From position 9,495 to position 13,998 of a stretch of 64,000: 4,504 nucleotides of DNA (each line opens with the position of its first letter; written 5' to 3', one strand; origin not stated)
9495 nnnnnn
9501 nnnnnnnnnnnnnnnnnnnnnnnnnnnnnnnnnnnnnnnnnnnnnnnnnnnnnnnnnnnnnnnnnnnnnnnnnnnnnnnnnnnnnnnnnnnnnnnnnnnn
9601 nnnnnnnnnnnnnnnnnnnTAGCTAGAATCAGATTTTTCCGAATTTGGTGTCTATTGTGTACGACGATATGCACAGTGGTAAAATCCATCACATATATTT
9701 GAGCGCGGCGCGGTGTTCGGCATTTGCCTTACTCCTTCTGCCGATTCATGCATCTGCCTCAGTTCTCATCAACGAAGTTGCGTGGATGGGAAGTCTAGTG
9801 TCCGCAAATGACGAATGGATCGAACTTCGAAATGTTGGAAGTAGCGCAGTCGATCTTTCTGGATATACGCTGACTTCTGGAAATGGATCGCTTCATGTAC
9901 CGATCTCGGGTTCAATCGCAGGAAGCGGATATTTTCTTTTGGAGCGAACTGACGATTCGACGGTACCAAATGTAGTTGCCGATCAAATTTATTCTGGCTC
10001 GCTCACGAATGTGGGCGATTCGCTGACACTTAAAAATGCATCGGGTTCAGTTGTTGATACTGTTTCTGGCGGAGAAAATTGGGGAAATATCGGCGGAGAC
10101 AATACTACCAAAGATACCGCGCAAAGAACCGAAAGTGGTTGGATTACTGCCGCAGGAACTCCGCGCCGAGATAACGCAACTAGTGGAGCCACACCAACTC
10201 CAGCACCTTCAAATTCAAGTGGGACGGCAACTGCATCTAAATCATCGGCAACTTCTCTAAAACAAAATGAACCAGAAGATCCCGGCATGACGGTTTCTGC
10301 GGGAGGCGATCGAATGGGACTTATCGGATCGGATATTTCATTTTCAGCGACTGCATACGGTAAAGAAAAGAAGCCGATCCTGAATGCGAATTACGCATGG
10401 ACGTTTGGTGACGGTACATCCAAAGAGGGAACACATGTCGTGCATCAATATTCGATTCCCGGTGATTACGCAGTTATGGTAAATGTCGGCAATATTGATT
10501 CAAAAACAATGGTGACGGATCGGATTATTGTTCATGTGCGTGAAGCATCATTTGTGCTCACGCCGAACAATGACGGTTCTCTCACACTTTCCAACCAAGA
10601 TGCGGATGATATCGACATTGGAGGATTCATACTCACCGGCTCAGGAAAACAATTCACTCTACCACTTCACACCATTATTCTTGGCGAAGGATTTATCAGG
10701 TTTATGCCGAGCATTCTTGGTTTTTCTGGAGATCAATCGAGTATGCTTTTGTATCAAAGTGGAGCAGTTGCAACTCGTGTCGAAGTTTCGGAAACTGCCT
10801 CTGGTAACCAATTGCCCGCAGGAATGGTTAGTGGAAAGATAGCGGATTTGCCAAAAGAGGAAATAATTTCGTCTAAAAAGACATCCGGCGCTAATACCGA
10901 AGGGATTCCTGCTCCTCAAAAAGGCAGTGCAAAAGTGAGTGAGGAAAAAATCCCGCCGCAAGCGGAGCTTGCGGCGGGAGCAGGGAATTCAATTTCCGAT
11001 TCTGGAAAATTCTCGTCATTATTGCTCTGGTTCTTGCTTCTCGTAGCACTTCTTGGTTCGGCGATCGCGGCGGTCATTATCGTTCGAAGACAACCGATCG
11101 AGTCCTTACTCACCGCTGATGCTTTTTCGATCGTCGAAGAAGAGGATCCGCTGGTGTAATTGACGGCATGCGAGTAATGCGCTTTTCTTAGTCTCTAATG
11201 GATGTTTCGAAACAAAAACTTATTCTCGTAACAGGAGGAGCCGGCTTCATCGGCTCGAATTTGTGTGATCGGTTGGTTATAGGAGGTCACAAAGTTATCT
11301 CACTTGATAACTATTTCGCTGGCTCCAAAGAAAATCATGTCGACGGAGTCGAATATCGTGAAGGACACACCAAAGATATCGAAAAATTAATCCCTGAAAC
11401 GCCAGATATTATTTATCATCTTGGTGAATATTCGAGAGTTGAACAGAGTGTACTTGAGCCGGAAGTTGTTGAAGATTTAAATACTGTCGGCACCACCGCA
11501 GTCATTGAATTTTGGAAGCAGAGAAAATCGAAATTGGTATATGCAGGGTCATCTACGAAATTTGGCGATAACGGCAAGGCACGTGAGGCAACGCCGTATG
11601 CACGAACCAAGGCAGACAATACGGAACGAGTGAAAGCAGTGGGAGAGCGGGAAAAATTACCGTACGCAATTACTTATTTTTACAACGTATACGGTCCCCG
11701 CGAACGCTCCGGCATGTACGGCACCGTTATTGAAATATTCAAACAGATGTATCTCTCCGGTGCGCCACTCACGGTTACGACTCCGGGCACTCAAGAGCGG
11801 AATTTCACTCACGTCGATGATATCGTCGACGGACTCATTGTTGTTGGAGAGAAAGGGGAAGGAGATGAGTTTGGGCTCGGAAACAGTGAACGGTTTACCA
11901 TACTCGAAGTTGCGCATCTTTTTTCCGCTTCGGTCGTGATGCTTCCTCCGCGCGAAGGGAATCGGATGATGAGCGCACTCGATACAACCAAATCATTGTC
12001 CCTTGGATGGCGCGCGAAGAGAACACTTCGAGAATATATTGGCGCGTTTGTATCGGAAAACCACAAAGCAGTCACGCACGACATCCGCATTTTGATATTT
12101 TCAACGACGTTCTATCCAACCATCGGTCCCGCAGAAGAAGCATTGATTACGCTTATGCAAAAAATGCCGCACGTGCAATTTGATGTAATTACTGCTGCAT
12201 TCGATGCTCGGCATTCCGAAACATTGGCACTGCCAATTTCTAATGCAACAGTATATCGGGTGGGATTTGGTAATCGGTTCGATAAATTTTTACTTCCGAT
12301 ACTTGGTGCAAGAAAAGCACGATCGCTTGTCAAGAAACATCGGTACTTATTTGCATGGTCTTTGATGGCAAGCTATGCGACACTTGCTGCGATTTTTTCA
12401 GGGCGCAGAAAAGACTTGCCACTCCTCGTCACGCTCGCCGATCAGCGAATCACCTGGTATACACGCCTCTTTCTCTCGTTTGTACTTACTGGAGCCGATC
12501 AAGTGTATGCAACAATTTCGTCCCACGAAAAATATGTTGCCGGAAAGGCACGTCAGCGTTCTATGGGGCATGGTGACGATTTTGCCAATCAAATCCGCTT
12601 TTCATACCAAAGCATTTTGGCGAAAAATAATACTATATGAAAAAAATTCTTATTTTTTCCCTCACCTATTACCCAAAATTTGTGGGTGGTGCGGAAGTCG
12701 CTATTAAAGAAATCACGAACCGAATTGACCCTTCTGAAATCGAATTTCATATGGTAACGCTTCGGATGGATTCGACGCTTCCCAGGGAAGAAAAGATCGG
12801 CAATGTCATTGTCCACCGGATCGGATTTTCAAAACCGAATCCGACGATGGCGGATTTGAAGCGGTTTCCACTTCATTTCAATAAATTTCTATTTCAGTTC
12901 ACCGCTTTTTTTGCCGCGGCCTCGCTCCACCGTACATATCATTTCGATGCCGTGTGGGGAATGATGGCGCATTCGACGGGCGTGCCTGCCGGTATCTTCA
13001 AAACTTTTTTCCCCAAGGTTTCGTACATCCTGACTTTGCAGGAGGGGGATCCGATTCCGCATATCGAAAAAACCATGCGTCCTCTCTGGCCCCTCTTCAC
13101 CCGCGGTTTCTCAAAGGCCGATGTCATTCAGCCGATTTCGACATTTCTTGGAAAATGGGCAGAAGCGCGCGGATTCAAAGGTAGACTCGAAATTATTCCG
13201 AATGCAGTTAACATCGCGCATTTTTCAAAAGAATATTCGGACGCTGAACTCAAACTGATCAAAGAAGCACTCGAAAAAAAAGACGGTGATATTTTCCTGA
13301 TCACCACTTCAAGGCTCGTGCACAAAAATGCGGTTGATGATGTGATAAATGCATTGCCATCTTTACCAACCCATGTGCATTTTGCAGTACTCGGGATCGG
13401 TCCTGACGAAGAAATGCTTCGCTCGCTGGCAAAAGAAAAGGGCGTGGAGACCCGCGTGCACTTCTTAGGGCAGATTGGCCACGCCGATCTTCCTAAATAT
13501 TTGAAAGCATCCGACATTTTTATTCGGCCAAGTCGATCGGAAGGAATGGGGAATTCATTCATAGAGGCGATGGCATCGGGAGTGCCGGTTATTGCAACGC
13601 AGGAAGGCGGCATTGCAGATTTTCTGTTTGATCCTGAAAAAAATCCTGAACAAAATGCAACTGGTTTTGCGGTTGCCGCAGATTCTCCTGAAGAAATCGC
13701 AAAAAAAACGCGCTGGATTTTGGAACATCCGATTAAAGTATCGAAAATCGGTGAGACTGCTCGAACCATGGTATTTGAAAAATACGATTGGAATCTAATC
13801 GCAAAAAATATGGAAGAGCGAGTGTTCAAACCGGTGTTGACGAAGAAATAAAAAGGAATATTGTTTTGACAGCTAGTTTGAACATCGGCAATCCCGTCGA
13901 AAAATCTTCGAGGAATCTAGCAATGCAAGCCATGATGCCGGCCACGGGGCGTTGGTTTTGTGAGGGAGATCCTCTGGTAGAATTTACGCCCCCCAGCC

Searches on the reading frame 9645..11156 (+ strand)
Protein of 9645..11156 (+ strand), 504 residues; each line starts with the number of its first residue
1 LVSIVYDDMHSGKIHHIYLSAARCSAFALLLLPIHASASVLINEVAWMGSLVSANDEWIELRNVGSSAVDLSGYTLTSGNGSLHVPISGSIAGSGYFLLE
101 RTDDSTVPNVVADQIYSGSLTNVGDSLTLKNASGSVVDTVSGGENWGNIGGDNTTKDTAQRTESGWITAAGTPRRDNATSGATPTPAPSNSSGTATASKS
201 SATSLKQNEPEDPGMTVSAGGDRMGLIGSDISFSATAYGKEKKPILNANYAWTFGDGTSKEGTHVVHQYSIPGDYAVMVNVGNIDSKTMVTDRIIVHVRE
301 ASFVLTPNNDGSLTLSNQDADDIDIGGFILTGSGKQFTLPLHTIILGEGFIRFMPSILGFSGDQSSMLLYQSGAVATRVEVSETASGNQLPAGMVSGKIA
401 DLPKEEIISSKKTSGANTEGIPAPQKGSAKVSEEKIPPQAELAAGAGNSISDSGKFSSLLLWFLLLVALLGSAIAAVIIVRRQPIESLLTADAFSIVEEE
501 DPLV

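Call 62: search_protein_families(library=pfam, proteins=[window:9645-11156:+], max_evalue=0.0001)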
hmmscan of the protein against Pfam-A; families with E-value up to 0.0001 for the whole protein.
window:9645-11156:+ (504 aa): 3 families
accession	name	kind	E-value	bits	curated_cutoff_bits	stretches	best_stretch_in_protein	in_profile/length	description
PF00932.25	LTD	-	5e-15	56.2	34.3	1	35-141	3-106/109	Lamin Tail Domain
PF18911.6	PKD_4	-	8.1e-11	42.3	27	1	217-289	6-76/85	PKD domain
PF00801.26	PKD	-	1.5e-09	38.2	23.5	1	245-288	27-72/80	PKD domain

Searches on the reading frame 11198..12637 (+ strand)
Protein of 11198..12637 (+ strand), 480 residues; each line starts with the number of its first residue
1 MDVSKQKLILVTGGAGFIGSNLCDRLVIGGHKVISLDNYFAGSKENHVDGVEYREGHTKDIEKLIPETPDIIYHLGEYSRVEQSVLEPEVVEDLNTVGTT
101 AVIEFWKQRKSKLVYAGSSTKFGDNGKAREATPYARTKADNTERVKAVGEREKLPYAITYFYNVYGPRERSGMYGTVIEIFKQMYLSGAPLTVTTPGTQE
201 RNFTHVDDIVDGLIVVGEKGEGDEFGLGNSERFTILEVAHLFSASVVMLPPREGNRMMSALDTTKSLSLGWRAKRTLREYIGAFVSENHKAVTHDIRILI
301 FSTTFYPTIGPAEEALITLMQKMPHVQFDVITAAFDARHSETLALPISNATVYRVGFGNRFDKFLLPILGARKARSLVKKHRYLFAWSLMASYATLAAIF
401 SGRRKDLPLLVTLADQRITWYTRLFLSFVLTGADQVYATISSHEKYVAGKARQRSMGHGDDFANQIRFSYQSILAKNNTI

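Call 62: search_protein_families(library=pfam, proteins=[window:11198-12637:+], max_evalue=0.0001)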
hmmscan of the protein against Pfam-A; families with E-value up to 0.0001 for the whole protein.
window:11198-12637:+ (480 aa): 5 families
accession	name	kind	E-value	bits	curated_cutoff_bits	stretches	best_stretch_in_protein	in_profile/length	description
PF01370.27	Epimerase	-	2.4e-38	132.3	20.9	1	9-222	1-234/240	NAD dependent epimerase/dehydratase family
PF16363.11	GDP_Man_Dehyd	-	4.9e-29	102.3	27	1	10-248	1-268/332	GDP-mannose 4,6 dehydratase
PF02719.21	Polysacc_synt_2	-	1.1e-07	31.8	20.2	1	9-242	1-243/293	Polysaccharide biosynthesis protein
PF04321.23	RmlD_sub_bind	-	8.1e-07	28.8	27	1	9-137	3-116/287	RmlD substrate binding domain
PF01073.25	3Beta_HSD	-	1.5e-06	27.9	22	1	10-150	1-154/280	3-beta hydroxysteroid dehydrogenase/isomerase family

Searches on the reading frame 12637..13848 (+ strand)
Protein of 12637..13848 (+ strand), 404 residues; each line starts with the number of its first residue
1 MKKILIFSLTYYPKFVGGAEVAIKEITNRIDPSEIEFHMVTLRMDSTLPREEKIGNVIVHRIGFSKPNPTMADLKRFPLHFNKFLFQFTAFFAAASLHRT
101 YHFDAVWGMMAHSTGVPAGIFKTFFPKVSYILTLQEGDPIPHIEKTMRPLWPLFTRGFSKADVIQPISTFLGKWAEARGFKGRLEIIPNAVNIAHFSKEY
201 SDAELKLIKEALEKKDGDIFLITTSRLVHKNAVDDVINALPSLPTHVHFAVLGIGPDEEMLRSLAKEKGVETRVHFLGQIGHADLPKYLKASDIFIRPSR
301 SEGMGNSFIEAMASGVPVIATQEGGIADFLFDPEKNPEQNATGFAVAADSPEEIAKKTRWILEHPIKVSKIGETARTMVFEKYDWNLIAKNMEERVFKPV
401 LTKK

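Call 63: search_protein_families(library=pfam, proteins=[window:12637-13848:+], max_evalue=0.0001)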
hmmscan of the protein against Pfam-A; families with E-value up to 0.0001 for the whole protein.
window:12637-13848:+ (404 aa): 6 families
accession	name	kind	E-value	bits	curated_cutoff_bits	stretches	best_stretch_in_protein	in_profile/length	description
PF00534.26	Glycos_transf_1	-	1.7e-34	119.3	26.4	1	208-377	5-171/172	Glycosyl transferases group 1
PF13692.12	Glyco_trans_1_4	-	6.4e-29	101.5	27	1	221-363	4-141/142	Glycosyl transferases group 1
PF20706.3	GT4-conflict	-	5.2e-12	45.9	26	1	241-390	227-383/385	Family 4 Glycosyltransferase in conflict systems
PF13524.12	Glyco_trans_1_2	-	1.4e-11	44.9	25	1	245-393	13-143/144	Glycosyl transferase-like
PF13439.12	Glyco_transf_4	-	2.4e-08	34.6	28.5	1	16-194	1-169/170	Glycosyltransferase Family 4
PF13579.12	Glyco_trans_4_4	-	1.1e-05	26.2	29.7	1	17-189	1-157/158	Glycosyl transferase 4-like domain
